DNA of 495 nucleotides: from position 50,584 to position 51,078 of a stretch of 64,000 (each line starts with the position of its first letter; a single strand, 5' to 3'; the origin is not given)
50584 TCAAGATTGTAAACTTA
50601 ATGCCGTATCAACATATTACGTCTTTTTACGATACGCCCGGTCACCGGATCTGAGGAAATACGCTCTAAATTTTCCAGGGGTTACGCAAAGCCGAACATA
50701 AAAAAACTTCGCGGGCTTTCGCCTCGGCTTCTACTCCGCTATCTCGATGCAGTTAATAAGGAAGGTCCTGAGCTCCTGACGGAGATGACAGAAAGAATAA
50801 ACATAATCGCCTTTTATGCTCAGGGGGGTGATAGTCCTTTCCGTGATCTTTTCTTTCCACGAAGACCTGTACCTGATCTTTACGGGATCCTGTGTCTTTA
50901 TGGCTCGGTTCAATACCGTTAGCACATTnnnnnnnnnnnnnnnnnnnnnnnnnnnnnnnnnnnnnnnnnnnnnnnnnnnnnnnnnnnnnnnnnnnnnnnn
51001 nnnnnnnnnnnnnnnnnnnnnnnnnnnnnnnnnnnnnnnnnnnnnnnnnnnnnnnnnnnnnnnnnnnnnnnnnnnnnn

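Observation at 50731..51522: DEDDh (DnaQ-like) exonuclease fused to a WYL-like ligand-sensing domain, followed by an M48 protease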

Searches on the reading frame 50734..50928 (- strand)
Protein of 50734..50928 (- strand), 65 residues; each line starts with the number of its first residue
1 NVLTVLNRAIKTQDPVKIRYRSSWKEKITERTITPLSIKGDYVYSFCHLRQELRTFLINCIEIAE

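Call 30: search_solved_structures(query=A2, max_evalue=1, show_alignments=3)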
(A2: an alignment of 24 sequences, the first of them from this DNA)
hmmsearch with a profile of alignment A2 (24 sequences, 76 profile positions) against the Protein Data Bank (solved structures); distinct sequences matched with E-value up to 1: 16.
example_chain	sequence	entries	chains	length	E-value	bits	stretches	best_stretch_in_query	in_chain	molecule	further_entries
6sj9_A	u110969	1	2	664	3.6e-24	87.8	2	4-72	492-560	Proteasome accessory factor B/C (PafBC)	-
8bnv_A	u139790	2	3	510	1.5e-13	53.7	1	2-71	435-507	AAA family ATPase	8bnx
7p5x_AX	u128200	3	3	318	1.8e-11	47.1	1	5-71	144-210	PafC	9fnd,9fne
8bns_A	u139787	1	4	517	2.8e-11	46.4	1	2-71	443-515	AAA ATPase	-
7p5x_AY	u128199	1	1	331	3.1e-11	46.3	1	2-70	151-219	Transcriptional regulator-like protein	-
9fnd_X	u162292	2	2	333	3.2e-11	46.3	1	2-70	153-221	Transcriptional regulator-like protein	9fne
7tb5_A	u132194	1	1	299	7.5e-10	41.9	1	3-70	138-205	WYL domain-containing protein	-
7t8k_A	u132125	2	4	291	9e-09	38.4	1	4-68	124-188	BrxR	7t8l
7qfz_A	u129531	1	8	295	2.2e-08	37.2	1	3-74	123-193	WYL domain-containing protein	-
9c5g_A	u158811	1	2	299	4.5e-06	29.7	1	5-71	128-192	CapW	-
7tb6_A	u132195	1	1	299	0.00021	24.4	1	4-68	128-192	S. maltophilia CapW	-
7u02_B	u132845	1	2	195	0.0012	22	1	3-72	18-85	WYL domain-containing protein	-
7tzv_A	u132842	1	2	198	0.0012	21.9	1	3-72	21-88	WYL domain-containing protein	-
9cu3_B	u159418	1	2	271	0.0022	21.1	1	3-72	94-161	WYL domain-containing protein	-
8tp8_A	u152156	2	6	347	0.0029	20.8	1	3-72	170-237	DeoR-family transcriptional regulator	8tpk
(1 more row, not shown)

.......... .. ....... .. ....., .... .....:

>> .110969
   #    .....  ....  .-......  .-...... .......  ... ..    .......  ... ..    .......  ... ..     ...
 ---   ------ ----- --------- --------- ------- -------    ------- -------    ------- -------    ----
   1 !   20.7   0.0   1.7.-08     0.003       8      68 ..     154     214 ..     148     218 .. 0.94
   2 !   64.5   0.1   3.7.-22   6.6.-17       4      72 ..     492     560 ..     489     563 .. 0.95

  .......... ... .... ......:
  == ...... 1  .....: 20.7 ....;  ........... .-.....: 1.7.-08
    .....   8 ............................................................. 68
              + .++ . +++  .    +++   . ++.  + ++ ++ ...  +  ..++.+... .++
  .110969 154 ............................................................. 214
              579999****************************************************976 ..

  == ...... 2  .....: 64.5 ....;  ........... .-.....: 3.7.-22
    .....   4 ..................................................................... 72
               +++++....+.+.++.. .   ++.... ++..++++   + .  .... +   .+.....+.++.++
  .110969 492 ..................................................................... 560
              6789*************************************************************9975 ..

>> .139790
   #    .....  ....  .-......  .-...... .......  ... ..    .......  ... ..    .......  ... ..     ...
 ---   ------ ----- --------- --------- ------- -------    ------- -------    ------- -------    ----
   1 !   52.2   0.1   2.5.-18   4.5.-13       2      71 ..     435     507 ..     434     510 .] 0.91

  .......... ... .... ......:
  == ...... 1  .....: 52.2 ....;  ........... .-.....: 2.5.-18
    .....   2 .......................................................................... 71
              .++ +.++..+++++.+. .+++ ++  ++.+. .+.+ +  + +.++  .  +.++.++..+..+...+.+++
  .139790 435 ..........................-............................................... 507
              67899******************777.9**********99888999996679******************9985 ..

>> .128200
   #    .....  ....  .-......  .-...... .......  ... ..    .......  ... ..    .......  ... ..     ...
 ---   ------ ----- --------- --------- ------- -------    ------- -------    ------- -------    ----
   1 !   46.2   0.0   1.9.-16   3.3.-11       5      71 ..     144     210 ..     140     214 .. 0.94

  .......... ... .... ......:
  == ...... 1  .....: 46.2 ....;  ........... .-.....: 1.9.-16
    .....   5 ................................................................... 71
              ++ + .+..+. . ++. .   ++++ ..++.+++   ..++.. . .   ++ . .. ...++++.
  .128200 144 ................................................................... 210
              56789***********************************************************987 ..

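Call 44: predict_structure(alignment_id=A2)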
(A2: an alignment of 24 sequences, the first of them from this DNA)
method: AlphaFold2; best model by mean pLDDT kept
length: 65 residues; sequences in the alignment: 24
mean_pLDDT: 96.3   pTM: 0.81
mean pLDDT of the five models: 96.3, 96.2, 95.8, 95.6, 95.2
residues with pLDDT >= 90: 59; 70-90: 6; 50-70: 0; < 50: 0
segments of 3 or more residues with pLDDT < 50: none
pLDDT, mean of each block of 10 residues (from residue 1): 97 98 89 98 98 97 97
secondary structure, 60 per line:
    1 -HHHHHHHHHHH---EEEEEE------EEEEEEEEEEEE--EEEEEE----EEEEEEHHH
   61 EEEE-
elements in order: H2-12 E16-21 E28-39 E42-47 E52-57 E61-64

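Call 47: fold_search(model_id=the predicted structure, library=pdb)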
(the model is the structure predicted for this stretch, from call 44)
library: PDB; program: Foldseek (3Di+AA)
matches with E <= 10: 1221; with E <= 0.001: 18
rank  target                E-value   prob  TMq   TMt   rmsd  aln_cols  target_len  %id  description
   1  7tb5                  1.7e-05  1.00  0.93  0.24   1.1        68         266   25  Structure of P. aeruginosa PA17 CapW (released 2022-01-19)
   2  7t8k_B                3.7e-05  1.00  0.87  0.22   2.1        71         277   24  BrxR from Acinetobacter BREX type I phage restriction system bound to DNA (released 2022-05-18)
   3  6sj9_A                8.1e-05  1.00  0.86  0.10   1.8        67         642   27  Proteasome accessory factor B/C (PafBC) of Arthrobacter aurescens (released 2019-10-16)
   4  7t8k_A                1.2e-04  1.00  0.87  0.21   1.5        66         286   26  BrxR from Acinetobacter BREX type I phage restriction system bound to DNA (released 2022-05-18)
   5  7t8l_B                1.5e-04  1.00  0.86  0.21   1.5        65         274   25  BrxR from Acinetobacter BREX type I phage restriction system (released 2022-05-18)
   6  7qfz_G                1.9e-04  1.00  0.90  0.22   1.5        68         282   24  BrxR, a WYL-domain containing transcriptional regulator (released 2022-05-18)
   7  7qfz_H                2.0e-04  1.00  0.90  0.23   1.5        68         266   24  BrxR, a WYL-domain containing transcriptional regulator (released 2022-05-18)
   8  6sj9_B                2.4e-04  1.00  0.87  0.10   1.8        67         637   27  Proteasome accessory factor B/C (PafBC) of Arthrobacter aurescens (released 2019-10-16)
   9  7t8l_A                2.5e-04  1.00  0.86  0.21   1.4        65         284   25  BrxR from Acinetobacter BREX type I phage restriction system (released 2022-05-18)
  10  7qfz_C                3.9e-04  1.00  0.89  0.21   1.4        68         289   24  BrxR, a WYL-domain containing transcriptional regulator (released 2022-05-18)
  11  7qfz_A                3.9e-04  1.00  0.89  0.21   1.6        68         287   24  BrxR, a WYL-domain containing transcriptional regulator (released 2022-05-18)
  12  7tb6                  3.9e-04  1.00  0.85  0.20   1.4        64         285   26  Structure of S. maltophilia CapW (released 2022-01-19)
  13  9c5g_A                4.7e-04  1.00  0.88  0.21   1.5        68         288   24  Structure of R. leguminosarum CapW bound to single-stranded DNA (released 2024-10-30)
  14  7qfz_B                5.9e-04  1.00  0.89  0.21   1.5        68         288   24  BrxR, a WYL-domain containing transcriptional regulator (released 2022-05-18)
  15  9fnd_Y                5.9e-04  1.00  0.87  0.19   2.0        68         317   20  Transcriptional activator PafBC bound to mycobacterial RNA polymerase (released 2025-02-12)
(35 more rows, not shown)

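Call 48: search_solved_structures(query=A2, max_evalue=1e-10, show_alignments=5)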
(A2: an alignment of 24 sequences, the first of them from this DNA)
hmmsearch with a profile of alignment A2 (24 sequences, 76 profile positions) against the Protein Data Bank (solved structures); distinct sequences matched with E-value up to 1e-10: 6.
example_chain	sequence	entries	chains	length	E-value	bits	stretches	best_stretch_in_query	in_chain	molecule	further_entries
6sj9_A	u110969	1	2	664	3.6e-24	87.8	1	4-72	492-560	Proteasome accessory factor B/C (PafBC)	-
8bnv_A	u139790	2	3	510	1.5e-13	53.7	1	2-71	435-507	AAA family ATPase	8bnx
7p5x_AX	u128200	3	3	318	1.8e-11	47.1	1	5-71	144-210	PafC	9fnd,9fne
8bns_A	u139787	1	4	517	2.8e-11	46.4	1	2-71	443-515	AAA ATPase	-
7p5x_AY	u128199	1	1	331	3.1e-11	46.3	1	2-70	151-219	Transcriptional regulator-like protein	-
9fnd_X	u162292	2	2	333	3.2e-11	46.3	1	2-70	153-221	Transcriptional regulator-like protein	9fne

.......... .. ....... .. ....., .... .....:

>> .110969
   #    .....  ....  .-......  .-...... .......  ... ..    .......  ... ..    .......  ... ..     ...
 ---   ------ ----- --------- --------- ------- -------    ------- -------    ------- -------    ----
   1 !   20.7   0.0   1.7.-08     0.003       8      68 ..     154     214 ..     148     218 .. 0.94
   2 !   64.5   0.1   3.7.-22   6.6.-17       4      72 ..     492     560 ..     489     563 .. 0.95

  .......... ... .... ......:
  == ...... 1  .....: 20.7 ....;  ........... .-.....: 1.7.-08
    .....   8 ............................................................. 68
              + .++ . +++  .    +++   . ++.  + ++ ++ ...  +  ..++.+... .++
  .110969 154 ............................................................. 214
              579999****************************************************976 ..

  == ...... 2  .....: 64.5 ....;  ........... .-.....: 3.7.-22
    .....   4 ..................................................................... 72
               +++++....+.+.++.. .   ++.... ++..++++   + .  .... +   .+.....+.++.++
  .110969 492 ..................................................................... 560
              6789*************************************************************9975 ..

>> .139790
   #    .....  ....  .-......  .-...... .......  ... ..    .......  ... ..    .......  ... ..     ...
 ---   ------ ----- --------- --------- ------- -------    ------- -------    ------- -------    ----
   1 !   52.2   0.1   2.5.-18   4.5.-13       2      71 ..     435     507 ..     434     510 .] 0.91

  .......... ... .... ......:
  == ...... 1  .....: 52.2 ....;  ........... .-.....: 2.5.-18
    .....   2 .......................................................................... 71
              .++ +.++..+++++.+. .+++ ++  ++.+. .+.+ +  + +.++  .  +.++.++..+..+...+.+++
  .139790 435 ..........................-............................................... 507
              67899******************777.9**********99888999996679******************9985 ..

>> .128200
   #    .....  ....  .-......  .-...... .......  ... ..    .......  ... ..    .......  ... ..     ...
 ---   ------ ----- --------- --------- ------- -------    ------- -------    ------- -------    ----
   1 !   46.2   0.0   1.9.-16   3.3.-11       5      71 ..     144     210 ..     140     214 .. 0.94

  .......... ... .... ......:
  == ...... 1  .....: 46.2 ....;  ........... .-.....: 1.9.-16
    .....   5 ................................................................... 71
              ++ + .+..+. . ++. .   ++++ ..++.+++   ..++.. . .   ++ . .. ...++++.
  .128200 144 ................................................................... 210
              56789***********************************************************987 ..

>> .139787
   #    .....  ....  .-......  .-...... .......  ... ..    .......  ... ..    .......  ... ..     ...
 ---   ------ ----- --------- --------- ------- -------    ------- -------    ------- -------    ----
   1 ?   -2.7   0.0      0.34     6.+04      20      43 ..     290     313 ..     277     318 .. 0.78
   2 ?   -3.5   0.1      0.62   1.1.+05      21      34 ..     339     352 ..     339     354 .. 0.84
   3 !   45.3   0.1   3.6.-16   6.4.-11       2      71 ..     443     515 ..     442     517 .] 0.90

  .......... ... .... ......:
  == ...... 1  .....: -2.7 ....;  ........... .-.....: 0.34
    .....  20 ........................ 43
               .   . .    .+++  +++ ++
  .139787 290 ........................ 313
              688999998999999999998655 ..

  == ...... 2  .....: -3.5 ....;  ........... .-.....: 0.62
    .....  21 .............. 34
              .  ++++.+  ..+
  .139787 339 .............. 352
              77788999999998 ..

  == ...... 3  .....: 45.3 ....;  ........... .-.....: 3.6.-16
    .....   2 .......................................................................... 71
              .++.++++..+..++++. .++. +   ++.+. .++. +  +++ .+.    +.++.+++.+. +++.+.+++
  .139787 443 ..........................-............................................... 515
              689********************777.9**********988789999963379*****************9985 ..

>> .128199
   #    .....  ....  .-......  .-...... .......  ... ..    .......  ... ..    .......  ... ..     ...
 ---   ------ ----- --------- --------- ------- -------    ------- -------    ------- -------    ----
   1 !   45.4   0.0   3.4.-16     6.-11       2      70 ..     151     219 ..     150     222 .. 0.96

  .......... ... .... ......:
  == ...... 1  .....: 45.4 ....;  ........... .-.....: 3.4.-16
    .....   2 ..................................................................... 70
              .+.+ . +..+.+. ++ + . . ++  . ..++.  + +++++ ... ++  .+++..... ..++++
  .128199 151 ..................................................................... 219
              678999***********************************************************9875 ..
